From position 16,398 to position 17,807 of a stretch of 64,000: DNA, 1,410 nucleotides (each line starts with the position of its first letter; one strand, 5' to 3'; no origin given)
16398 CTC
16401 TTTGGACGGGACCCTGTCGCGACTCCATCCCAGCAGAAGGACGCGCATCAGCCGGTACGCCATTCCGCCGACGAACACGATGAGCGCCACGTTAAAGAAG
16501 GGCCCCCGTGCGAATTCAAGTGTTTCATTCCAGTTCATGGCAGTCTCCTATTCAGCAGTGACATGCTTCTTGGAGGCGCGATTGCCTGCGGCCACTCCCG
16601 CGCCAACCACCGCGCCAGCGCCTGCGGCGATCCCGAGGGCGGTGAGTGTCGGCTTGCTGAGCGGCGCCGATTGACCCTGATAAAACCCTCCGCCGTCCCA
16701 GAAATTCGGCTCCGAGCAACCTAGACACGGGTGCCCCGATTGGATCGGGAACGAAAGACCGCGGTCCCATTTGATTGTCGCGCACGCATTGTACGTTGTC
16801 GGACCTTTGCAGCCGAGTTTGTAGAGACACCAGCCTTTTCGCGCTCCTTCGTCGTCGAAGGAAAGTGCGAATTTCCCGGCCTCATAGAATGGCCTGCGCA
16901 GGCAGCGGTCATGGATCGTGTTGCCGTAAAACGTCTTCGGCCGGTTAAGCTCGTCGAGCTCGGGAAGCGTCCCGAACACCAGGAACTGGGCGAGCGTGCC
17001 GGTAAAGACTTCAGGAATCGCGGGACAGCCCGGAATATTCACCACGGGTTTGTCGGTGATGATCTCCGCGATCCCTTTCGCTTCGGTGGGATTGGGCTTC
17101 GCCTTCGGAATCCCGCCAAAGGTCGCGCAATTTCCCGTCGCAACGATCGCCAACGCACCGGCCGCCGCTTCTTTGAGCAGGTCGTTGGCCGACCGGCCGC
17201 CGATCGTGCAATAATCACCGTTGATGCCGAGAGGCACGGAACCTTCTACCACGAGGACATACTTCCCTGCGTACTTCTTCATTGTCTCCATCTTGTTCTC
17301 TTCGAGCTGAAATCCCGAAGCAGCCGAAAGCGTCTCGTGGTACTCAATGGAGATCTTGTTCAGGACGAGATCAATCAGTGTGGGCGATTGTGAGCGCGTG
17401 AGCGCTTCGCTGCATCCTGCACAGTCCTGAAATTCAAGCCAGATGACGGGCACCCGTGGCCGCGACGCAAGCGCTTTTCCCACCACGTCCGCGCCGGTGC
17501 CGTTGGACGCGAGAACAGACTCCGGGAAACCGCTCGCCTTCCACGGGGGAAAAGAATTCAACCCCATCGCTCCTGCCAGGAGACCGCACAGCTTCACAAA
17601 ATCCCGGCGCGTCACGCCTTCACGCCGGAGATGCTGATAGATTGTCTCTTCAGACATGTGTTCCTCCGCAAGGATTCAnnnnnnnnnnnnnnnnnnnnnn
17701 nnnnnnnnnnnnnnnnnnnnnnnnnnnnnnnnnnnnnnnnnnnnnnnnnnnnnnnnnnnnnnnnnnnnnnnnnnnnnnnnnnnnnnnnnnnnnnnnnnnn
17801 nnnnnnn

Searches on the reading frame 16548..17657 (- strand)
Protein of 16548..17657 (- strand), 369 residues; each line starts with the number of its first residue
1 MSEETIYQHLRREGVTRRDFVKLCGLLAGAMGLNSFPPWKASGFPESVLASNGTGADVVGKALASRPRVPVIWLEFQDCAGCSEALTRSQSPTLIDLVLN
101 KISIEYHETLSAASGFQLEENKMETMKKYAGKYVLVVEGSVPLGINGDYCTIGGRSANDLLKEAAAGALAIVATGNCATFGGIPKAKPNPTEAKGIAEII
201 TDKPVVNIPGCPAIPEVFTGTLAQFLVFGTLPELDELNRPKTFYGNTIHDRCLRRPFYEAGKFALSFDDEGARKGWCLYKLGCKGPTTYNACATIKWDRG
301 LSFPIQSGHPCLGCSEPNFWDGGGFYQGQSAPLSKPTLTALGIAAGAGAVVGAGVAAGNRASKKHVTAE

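Call 7: find_encoding_contigs(protein=window:16548-17657:-, flank=10000, max_places=10)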
Protein window:16548-17657:- (369 aa): 2 contigs read that carry it; 2 places shown.
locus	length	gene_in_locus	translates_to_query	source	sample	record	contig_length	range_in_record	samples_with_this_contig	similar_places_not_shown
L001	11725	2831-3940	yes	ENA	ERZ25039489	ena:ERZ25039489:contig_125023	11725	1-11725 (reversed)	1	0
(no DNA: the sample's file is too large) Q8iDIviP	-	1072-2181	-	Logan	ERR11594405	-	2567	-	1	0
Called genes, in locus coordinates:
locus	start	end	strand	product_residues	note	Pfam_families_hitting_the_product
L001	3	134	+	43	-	?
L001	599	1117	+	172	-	PF10114:PocR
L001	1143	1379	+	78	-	PF01206:TusA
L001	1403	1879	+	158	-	PF13686:DrsE_2, PF02635:DsrE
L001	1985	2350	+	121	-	PF02635:DsrE, PF13686:DrsE_2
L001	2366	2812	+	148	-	PF01597:GCV_H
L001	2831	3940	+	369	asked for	PF01058:Oxidored_q6, PF14720:NiFe_hyd_SSU_C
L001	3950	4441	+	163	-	-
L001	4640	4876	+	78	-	PF13183:Fer4_8 (weak)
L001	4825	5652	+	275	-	-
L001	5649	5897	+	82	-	PF02754:CCG (weak)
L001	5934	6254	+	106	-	-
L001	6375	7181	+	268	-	PF00374:NiFeSe_Hases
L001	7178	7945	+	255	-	PF00374:NiFeSe_Hases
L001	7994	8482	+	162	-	PF01750:HycI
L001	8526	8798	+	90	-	PF01455:HupF_HypC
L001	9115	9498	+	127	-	PF21948:LplA-B_cat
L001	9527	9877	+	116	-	-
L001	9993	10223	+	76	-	-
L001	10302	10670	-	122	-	-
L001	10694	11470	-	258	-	PF03349:Toluene_X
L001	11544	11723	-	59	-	?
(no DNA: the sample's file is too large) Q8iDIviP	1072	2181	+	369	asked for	PF01058:Oxidored_q6, PF14720:NiFe_hyd_SSU_C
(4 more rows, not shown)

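Call 32: search_protein_families(library=ncbifam, proteins=[window:16548-17657:-], max_evalue=0.001)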
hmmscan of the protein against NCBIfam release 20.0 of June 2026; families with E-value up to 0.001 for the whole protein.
window:16548-17657:- (369 aa): 5 families
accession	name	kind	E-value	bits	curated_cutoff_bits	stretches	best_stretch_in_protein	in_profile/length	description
TIGR00391.1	hydA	subfamily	7.3e-127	423.5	179.5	1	3-355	3-344/365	hydrogenase small subunit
NF007779.0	PRK10468.1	equivalog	2.5e-101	339.3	659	1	10-326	8-307/372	hydrogenase 2 small subunit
NF045520.1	H2_NiFeSe_small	exception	1.3e-64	218.5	470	1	15-326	2-312/314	NiFeSe hydrogenase small subunit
TIGR03294.1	FrhG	equivalog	0.00019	21.3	245.5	1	71-224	4-139/228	coenzyme F420 hydrogenase subunit gamma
TIGR01409.1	TAT_signal_seq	domain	0.00044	20.5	16.7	1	15-33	1-19/29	twin-arginine translocation signal domain-containing protein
